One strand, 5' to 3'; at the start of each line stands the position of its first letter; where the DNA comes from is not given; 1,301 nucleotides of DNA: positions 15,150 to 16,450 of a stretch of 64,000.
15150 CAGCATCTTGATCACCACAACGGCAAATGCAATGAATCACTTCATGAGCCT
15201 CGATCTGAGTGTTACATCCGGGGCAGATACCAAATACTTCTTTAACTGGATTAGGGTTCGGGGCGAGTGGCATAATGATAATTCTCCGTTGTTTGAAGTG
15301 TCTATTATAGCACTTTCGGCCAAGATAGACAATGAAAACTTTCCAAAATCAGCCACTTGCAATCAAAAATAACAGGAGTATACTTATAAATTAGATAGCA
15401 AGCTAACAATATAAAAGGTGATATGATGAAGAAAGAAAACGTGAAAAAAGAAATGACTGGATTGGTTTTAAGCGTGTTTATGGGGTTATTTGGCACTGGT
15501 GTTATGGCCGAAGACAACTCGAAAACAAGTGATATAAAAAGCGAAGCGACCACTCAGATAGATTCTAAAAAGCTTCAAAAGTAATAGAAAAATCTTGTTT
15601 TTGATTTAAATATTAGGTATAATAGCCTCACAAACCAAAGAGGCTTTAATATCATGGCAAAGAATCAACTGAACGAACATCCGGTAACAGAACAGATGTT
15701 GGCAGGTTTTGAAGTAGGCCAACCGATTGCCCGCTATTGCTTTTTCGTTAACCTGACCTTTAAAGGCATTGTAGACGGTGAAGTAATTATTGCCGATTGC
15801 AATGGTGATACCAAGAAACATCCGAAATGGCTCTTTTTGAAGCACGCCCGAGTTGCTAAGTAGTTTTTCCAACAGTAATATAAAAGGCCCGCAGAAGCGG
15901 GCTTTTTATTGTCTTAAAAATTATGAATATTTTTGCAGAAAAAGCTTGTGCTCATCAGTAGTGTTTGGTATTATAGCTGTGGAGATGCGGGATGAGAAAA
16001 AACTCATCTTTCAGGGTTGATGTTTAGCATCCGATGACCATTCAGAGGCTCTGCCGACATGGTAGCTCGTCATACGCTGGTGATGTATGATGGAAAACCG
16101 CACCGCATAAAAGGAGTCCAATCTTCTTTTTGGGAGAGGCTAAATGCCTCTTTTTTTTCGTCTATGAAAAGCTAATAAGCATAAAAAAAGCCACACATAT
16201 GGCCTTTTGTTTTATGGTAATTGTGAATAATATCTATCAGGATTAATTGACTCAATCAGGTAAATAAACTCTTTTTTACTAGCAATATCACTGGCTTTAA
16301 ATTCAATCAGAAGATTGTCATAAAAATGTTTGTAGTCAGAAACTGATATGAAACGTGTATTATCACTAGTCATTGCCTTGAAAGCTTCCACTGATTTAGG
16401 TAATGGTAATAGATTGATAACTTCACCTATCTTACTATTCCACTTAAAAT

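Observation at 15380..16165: Plus-strand island inside the minus-strand array: small secreted peptide, 69-aa protein and a non-coding transcription unit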

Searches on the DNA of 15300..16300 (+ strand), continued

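Call 93: search_with_rna_model(model_id=R1, source=L040, max_evalue=10, filters=off)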
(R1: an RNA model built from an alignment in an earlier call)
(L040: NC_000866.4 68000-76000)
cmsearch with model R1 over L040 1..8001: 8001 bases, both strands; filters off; matches with E-value up to 10: 27.
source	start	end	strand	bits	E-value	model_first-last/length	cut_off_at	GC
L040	7404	7476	-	6.9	0.13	1-187/187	no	0.27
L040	2824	2969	-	5.2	0.44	1-187/187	no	0.49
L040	4376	4443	+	4.9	0.53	1-187/187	no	0.47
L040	6353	6418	-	4.4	0.76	1-187/187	no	0.32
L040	1278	1380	-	3.2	1.7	1-187/187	no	0.39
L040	5079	5092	-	3.1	1.9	41-54/187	no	0.21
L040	3173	3276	+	2.6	2.6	1-187/187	no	0.45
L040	5897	5970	+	2.2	3.5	1-187/187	no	0.28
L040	1082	1158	-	2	4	1-187/187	no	0.36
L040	5255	5270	+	2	4.1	134-149/187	no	0.25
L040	4354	4366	-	1.8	4.5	74-86/187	no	0.46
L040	3902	4080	-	1.8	4.6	1-187/187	no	0.41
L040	1292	1307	+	1.7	4.9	134-149/187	no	0.75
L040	6282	6293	-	1.6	5.5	16-27/187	no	0.25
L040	5191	5210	+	1.4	6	132-151/187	no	0.2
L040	7178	7194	-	1.3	6.4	1-187/187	no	0.29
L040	2073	2090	+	1.2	6.8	133-150/187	no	0.28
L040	261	320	-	1.1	7.3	1-187/187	no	0.25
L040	3318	3337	+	1.1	7.3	1-187/187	no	0.2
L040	6077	6090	+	1.1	7.4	135-148/187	no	0.43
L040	2030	2115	-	1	8.1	1-187/187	no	0.35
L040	5101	5168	-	0.9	8.5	1-187/187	no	0.28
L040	5102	5115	+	0.9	8.6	15-28/187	no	0.07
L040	377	398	+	0.9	8.8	1-187/187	no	0.32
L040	4968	4982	+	0.9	8.8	73-87/187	no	0.47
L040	3743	3760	-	0.7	9.7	1-187/187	no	0.28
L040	7145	7166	+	0.7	10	131-152/187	no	0.14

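Call 101: search_with_rna_model(model_id=R1, sources=[L041, L042, L043, L044, L045, L046, L047, L048, L049, L050, L051, L052, L053, L054, L055, L056, L057, L058, L059, L060, L061, L062, L063, L064, L065, L066, L067, L068, L069, L070], max_evalue=1)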
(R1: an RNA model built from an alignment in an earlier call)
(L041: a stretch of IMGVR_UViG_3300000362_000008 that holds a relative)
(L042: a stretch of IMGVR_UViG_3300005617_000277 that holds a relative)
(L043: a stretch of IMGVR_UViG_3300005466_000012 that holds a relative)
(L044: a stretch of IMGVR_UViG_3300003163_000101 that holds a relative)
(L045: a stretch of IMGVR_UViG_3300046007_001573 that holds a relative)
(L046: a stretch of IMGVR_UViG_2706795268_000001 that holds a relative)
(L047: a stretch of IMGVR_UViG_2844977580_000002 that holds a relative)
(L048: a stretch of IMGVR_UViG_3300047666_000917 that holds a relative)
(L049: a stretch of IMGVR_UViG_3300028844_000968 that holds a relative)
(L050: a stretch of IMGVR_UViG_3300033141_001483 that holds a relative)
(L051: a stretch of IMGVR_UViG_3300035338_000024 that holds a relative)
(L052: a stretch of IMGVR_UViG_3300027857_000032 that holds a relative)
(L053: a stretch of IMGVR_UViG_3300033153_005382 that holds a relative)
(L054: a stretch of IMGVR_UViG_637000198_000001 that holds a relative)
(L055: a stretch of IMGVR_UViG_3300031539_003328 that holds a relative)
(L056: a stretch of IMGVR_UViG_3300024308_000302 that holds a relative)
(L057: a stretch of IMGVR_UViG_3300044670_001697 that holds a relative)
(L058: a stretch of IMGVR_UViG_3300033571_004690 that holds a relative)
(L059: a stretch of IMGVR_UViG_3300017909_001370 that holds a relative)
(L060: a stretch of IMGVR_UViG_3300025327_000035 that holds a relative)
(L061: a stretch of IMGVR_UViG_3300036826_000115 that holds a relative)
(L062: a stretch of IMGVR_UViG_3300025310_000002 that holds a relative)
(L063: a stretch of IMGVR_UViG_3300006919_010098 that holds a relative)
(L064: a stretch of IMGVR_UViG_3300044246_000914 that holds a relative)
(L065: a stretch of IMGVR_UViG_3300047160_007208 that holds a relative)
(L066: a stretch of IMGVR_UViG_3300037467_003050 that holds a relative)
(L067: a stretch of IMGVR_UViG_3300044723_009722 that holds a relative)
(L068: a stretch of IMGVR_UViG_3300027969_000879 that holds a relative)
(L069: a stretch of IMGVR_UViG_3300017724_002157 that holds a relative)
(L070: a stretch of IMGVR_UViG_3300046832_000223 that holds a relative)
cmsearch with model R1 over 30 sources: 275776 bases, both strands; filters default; matches with E-value up to 1: 3.
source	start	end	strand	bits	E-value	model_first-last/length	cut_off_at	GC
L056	3372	3537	-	57.8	1.5e-15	1-187/187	no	0.43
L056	2840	3023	-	32.5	7.5e-08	1-187/187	no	0.42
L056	10903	10977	-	17.1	0.0035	1-187/187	no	0.28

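Call 102: search_with_rna_model(model_id=R1, source=L056, max_evalue=1, show_alignments=3, filters=off)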
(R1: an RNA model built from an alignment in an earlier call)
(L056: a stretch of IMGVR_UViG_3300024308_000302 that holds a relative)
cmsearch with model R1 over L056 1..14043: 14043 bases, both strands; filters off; matches with E-value up to 1: 11.
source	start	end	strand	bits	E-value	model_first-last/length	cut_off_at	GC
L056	3372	3537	-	57.7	7.9e-17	1-187/187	no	0.43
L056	2840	3023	-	32.5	3.8e-09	1-187/187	no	0.42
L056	10903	10977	-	17.1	0.00018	1-187/187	no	0.28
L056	12567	12646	-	9.8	0.029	1-187/187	no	0.3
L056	7230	7409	+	8.3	0.082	1-187/187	no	0.36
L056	11379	11424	+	7.6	0.14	131-176/187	no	0.43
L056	12568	12616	+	6.8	0.24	1-187/187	no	0.29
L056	1432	1587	-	6.6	0.29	1-187/187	no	0.35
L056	4040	4064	-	5.9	0.46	90-114/187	no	0.32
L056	4641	4713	-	5.9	0.46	1-187/187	no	0.25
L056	10011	10121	+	4.9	0.9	1-187/187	no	0.35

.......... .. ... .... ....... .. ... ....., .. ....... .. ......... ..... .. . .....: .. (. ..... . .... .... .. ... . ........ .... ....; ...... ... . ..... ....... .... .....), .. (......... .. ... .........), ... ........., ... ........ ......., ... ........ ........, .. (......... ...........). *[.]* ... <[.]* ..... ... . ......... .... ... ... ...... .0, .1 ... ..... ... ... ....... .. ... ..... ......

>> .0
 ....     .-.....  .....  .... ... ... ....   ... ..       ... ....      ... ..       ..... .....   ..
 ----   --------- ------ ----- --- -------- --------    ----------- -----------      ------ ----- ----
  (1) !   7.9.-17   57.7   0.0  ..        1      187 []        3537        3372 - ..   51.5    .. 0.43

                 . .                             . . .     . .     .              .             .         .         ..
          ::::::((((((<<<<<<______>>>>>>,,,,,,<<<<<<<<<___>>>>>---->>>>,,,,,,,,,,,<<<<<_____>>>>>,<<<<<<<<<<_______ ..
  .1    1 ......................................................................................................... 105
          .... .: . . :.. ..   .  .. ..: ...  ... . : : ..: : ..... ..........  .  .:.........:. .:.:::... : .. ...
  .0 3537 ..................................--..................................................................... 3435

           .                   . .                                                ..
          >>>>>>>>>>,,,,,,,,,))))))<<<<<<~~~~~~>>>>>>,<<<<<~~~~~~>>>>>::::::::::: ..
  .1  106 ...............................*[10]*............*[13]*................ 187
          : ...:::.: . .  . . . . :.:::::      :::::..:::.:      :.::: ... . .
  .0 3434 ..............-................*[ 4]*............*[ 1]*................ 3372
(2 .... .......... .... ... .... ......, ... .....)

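Call 105: search_with_rna_model(model_id=R1, sources=[window, L001, L016, L012, L015, L024, L026, L025, L028, L033, L034, L056], max_evalue=0.00001, make_alignment=true)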
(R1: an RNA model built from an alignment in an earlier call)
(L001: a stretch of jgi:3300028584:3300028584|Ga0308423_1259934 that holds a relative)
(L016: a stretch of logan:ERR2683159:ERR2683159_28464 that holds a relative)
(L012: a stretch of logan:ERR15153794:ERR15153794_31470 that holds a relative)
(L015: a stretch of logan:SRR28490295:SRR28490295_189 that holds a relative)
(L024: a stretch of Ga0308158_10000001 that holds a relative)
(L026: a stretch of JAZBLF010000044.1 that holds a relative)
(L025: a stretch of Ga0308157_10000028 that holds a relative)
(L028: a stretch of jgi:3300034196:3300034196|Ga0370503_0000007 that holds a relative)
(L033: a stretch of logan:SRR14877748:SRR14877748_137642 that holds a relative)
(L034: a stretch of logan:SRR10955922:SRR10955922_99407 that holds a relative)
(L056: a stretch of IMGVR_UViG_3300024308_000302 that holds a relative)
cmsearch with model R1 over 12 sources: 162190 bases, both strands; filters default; matches with E-value up to 0.00001: 13.
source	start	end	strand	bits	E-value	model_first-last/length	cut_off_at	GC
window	15979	16165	+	234.6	1.5e-69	1-187/187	no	0.45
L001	10585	10771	+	230.7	2.3e-68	1-187/187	no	0.45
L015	2592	2777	+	225.8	7.1e-67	1-187/187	no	0.45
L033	3879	4065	+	224.8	1.4e-66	1-187/187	no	0.44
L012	3185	3370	+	221.7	1.2e-65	1-187/187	no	0.44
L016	3314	3501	+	221.4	1.5e-65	1-187/187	no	0.44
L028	4325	4511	+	219.4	6.2e-65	1-187/187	no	0.46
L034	1990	2173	+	181.4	2.2e-53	1-187/187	no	0.43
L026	230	412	-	181.1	2.7e-53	1-187/187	no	0.43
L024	857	1039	+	180.4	4.6e-53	1-187/187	no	0.44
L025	7526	7691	-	107.4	7.4e-31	1-187/187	no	0.41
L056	3372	3537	-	57.8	9e-16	1-187/187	no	0.43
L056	2840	3023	-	32.5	4.4e-08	1-187/187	no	0.42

Alignment A13: 13 matches aligned to the model, 218 columns, each read 5' to 3' on its own strand. Consensus structure (alignment columns), stored with it:
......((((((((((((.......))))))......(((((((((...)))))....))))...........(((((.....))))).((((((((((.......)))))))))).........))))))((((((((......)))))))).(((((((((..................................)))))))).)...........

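Call 110: build_rna_model(alignment_id=A13, structure=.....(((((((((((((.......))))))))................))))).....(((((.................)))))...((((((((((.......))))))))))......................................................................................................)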
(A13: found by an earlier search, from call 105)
Model R2 built from alignment A13 (13 sequences, 218 columns); structure: as given.
model positions 186; base pairs 28; branch points 2; effective number of sequences 1.94; information 0.589 bits per position. Calibrated on 0.2 Mb of random sequence (short: E-values are rough).
structure used (alignment columns):
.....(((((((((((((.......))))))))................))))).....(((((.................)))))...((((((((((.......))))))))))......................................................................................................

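Call 111: search_with_rna_model(model_id=R2, sources=[L071, L072, L073, L074, L075, L076, L077, L078, L079, L080, L081, L082, L083, L084, L085, L086, L087, L088, L089, L090, L091, L092, L093, L094, L095, L096, L097, L098, L056, L030, L027], max_evalue=1)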
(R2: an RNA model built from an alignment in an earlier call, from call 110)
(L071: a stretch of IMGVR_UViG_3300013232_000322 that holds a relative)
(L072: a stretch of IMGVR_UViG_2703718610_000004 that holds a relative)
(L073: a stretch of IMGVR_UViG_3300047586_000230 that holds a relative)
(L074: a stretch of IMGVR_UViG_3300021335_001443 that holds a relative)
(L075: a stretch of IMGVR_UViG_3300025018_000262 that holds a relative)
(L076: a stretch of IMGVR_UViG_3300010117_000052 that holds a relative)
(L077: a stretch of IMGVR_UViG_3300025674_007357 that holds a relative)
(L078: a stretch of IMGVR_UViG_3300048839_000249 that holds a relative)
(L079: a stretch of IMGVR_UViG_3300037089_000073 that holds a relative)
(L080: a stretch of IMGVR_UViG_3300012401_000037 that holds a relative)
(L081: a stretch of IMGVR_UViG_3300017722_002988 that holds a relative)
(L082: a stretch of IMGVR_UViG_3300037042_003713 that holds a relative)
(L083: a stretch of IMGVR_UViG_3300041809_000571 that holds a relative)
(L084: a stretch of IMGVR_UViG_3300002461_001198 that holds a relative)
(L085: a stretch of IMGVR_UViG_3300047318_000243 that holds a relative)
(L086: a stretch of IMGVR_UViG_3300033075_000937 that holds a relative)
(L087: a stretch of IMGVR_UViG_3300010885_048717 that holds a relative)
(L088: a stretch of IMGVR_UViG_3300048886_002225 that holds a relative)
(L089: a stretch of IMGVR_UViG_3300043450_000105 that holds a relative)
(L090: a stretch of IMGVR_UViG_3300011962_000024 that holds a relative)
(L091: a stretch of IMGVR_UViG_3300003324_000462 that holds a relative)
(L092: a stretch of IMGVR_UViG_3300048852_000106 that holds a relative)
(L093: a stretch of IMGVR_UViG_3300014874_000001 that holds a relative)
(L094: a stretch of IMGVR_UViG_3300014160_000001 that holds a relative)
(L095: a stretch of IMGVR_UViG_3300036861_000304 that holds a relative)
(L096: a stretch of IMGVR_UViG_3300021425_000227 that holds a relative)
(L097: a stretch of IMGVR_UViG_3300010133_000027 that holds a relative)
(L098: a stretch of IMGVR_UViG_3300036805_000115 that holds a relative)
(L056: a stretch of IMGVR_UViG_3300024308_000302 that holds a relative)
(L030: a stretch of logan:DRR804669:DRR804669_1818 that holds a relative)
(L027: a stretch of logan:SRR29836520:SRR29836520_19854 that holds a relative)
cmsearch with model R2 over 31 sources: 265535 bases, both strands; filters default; matches with E-value up to 1: 3.
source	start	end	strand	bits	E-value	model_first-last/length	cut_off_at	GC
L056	3354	3537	-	125.4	3.2e-26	1-186/186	no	0.4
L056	2840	3024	-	90.6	3.1e-18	1-186/186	no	0.42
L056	10903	10971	-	16.3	0.31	1-186/186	no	0.3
